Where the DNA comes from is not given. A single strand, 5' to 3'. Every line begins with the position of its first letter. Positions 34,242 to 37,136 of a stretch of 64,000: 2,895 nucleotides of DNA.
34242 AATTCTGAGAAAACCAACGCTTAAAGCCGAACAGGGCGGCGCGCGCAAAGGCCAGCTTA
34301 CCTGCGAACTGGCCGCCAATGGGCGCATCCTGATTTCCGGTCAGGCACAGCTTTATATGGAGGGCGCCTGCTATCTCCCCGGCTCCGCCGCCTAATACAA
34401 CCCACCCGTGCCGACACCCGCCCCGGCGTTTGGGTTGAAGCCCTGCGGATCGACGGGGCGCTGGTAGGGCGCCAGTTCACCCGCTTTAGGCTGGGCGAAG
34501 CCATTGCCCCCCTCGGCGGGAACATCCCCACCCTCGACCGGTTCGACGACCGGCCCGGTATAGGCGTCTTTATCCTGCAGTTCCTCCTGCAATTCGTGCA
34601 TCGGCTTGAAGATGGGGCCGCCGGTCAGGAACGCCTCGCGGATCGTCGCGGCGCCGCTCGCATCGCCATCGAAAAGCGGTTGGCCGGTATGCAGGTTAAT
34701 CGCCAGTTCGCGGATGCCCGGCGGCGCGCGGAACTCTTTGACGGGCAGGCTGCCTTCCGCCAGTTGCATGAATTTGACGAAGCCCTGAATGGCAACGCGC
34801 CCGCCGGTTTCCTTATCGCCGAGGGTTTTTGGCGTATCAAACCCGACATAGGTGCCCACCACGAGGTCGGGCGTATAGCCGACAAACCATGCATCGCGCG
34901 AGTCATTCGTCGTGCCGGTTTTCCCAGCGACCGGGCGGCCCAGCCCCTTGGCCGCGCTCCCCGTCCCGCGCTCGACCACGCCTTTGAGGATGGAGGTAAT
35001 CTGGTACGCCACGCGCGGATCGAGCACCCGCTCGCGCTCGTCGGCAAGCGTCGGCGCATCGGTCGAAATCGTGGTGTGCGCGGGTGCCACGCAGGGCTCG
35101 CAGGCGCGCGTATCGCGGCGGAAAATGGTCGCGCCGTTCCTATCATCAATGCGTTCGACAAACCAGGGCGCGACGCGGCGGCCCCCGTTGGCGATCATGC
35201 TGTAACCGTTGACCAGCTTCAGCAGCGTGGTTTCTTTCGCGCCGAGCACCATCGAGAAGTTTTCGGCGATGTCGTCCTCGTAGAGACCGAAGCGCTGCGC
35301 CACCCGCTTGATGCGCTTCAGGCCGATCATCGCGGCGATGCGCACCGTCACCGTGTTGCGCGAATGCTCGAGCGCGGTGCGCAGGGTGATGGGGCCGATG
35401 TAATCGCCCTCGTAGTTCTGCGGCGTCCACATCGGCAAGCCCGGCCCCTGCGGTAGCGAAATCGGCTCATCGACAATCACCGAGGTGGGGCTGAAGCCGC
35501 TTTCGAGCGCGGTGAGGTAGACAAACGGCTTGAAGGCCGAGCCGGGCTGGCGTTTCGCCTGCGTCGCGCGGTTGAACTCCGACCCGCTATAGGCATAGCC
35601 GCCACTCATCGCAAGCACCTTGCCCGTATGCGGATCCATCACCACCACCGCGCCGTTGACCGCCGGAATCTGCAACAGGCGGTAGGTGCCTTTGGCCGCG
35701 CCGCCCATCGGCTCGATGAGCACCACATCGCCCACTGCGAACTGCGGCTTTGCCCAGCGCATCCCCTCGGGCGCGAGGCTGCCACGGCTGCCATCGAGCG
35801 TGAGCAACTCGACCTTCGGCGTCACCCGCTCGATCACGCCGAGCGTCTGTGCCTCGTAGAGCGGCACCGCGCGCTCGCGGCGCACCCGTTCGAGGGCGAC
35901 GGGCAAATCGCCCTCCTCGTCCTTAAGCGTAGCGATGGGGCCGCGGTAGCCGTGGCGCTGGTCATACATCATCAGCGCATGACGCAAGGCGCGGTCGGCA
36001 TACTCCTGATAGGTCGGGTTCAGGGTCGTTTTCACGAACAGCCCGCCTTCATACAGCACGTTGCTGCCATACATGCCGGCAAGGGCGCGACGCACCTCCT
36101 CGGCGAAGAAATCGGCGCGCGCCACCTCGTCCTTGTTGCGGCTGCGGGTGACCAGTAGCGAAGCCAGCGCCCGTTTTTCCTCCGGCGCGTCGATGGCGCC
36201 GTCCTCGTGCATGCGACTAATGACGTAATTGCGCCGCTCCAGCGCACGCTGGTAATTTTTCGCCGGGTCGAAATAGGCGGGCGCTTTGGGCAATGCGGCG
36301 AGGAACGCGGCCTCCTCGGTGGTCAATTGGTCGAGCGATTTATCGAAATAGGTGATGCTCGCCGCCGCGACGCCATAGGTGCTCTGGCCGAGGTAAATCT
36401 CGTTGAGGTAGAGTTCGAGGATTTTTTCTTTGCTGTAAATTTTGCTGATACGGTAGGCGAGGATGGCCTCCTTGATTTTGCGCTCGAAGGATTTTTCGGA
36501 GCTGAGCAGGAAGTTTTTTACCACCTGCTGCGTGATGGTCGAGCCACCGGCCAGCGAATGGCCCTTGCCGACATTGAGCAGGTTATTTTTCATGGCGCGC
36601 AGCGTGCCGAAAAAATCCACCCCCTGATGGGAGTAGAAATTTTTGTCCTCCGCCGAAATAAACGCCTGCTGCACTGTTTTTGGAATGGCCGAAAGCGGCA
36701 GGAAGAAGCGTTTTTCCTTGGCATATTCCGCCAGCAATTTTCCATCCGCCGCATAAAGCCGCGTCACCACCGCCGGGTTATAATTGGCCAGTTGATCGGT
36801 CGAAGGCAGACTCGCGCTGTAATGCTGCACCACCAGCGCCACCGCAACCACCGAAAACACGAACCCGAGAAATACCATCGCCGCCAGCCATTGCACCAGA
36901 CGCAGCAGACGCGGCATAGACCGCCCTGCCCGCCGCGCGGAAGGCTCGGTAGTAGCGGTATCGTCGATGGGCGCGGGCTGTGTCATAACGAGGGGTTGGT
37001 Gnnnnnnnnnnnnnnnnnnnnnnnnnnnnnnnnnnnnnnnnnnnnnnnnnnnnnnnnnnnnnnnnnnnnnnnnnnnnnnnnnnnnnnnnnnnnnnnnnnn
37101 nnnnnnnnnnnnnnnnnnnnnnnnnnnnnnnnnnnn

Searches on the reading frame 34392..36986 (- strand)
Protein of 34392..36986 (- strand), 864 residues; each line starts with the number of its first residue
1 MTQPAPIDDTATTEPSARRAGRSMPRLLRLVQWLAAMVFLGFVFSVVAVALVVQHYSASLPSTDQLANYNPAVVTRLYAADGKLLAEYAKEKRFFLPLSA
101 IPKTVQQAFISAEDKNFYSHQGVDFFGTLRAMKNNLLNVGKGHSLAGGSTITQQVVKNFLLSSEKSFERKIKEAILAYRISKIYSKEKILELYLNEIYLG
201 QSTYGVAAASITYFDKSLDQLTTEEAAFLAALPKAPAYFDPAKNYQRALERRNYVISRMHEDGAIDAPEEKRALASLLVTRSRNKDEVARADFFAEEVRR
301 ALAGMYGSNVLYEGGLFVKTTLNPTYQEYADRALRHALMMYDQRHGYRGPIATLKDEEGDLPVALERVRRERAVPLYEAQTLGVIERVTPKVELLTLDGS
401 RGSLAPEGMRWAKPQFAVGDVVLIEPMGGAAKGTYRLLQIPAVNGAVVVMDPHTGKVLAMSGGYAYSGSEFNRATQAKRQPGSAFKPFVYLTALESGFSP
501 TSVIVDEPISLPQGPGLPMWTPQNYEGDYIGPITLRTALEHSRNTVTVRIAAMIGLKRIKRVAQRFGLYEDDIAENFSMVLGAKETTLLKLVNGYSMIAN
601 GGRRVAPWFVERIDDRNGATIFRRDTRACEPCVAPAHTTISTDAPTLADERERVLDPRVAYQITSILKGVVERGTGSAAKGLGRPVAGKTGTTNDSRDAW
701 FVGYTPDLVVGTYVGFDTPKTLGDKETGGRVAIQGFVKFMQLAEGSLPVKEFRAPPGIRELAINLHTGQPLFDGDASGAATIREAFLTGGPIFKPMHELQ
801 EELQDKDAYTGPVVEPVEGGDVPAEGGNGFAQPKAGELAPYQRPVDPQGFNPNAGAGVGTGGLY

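Call 14: search_protein_families(library=pfam, proteins=[window:34392-36986:-], max_evalue=0.001)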
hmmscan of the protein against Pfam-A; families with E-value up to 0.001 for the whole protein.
window:34392-36986:- (864 aa): 3 families
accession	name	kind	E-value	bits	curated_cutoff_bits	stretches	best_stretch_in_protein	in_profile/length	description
PF00912.28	Transgly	-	1.8e-62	210.4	27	1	82-260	2-178/178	Transglycosylase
PF00905.27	Transpeptidase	-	5.9e-44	150.9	22.1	1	445-731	1-289/299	Penicillin binding protein transpeptidase domain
PF17092.11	PCB_OB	-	6.7e-09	36.9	27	1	347-443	1-111/111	Penicillin-binding protein OB-like domain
